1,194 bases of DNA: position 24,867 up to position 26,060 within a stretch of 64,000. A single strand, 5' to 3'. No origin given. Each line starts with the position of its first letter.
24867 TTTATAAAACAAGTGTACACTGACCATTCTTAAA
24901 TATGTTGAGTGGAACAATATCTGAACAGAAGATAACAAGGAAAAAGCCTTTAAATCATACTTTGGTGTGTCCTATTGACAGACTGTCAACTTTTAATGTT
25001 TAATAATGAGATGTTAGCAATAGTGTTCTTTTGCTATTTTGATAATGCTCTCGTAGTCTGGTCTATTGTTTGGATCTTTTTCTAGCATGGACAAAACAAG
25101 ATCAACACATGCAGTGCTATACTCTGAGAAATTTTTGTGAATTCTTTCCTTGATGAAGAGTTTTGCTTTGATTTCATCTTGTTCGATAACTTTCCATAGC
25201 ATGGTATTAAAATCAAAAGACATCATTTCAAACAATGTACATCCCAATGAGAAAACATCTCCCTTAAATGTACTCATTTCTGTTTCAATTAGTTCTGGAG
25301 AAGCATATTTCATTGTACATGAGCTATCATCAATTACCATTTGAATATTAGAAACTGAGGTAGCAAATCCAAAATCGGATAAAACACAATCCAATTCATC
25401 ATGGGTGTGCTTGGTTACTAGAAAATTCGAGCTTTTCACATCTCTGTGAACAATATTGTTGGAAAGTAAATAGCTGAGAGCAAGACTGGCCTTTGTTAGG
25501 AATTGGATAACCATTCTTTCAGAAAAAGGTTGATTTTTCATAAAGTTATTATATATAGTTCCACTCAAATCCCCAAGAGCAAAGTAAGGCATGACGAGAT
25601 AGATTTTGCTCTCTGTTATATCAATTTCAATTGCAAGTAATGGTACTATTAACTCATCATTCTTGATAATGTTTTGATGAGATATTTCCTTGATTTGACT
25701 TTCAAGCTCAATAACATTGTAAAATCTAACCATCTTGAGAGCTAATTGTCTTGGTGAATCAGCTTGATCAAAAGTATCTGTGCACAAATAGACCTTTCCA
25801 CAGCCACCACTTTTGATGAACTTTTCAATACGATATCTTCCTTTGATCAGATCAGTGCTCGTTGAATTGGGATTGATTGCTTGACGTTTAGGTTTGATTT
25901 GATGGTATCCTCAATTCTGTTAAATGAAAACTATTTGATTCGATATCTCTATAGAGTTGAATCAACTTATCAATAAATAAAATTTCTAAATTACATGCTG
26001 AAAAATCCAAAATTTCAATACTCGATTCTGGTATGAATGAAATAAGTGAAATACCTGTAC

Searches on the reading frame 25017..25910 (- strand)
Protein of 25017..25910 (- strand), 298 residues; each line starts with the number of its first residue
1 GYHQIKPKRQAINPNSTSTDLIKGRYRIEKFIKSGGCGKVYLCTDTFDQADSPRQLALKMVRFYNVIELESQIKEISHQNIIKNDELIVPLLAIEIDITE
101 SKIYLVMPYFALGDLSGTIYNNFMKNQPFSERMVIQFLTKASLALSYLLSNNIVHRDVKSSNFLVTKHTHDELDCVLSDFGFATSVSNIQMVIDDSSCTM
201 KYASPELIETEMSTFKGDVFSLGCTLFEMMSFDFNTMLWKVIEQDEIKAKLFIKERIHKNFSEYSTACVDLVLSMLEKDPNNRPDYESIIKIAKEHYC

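Call 7: search_protein_families(library=pfam, proteins=[window:25017-25910:-], max_evalue=1)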
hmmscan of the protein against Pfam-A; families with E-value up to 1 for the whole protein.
seq(298 aa): 5 families
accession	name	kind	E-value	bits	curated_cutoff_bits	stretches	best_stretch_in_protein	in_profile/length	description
PF00069.31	Pkinase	-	1.3e-38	133.4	31.7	1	26-291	1-259/263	Protein kinase domain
PF07714.23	PK_Tyr_Ser-Thr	-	2.1e-31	109.6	23.1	1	28-291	3-256/258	Protein tyrosine and serine/threonine kinase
PF03109.22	ABC1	-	0.00091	18.9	22.9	1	70-187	113-218/244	ABC1 atypical kinase-like domain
PF17667.7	Pkinase_fungal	-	0.0027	16.9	24.1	1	136-216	290-373/387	Fungal protein kinase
PF10707.15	YrbL-PhoP_reg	-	0.016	15.4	31.5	1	122-180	98-153/185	PhoP regulatory network protein YrbL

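Call 11: find_homologous_proteins(query=window:25017-25910:-, max_evalue=0.00001)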
Query seq(298 aa) (298 aa): 5 proteins with E <= 0.00001 among 727 candidates.
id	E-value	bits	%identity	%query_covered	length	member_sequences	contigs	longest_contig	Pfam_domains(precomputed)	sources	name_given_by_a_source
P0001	1.5e-151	522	100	80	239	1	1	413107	PF07714.24,PF00069.32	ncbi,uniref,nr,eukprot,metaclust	ncbi:predicted protein [Naegleria gruberi]|uniref:Predicted protein n=1 Tax=Naegleria gruberi TaxID=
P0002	3.1e-7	48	29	63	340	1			PF07714.24,PF00069.32,PF03109.23,PF17667.8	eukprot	eukprot:TRINITY_DN5036_c0_g1_i1.p1 TRINITY_DN5036_c0_g1~~TRINITY_DN5036_c0_g1_i1.p1 ORF type:complet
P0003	7.4e-7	47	25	87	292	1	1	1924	PF07714.24,PF00069.32,PF03109.23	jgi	jgi:serine/threonine protein kinase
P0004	1.3e-6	46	30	70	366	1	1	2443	PF07714.24,PF00069.32,PF03109.23,PF01636.30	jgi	jgi:serine/threonine protein kinase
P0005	1.8e-6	46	30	70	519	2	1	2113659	PF07714.24,PF00069.32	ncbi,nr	ncbi:hypothetical protein DVH05_020257 [Phytophthora capsici]|nr:hypothetical protein DVH05_020257 [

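Call 12: find_encoding_contigs(protein=P0001, flank=6000, max_places=3)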
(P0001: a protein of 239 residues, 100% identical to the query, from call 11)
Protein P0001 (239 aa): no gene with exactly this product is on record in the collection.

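Call 33: search_protein_representatives(protein=window:25017-25910:-)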
Query: 298 residues. Proteins with E-value up to 0.001 (for the whole library): 167621; up to 1e-10: 5500; up to 1e-30: 14. The best 150 are listed.
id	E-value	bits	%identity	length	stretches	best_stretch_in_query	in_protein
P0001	4.7e-152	521.6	100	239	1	60-298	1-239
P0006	1.1e-51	192.4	25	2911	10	134-231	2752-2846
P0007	7.3e-41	156.9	29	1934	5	104-295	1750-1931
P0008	4.0e-40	154.5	29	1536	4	23-231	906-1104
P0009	2.7e-38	148.4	29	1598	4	23-231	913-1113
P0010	2.5e-36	142.0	27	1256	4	18-229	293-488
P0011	7.2e-36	140.5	29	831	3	24-283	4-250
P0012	6.9e-35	137.3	26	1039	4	22-292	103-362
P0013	8.9e-34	133.6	27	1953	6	138-294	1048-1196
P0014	1.9e-33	132.5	37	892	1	16-291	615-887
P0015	5.0e-33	131.2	34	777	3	122-231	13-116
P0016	6.3e-33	130.8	25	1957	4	24-283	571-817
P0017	3.4e-31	125.2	28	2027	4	25-231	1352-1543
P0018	5.3e-31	124.5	29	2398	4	67-292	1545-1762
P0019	3.4e-29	118.6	29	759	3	125-290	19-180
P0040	5.4e-25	104.8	31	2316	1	6-297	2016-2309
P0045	3.5e-24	102.2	29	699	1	15-292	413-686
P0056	3.1e-23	99.0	28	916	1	4-294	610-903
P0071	2.1e-22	96.3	34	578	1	10-283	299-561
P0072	2.4e-22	96.2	31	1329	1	3-292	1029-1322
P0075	3.6e-22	95.5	35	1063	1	75-293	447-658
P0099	5.9e-21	91.6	29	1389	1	12-292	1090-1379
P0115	2.0e-20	89.8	32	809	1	12-287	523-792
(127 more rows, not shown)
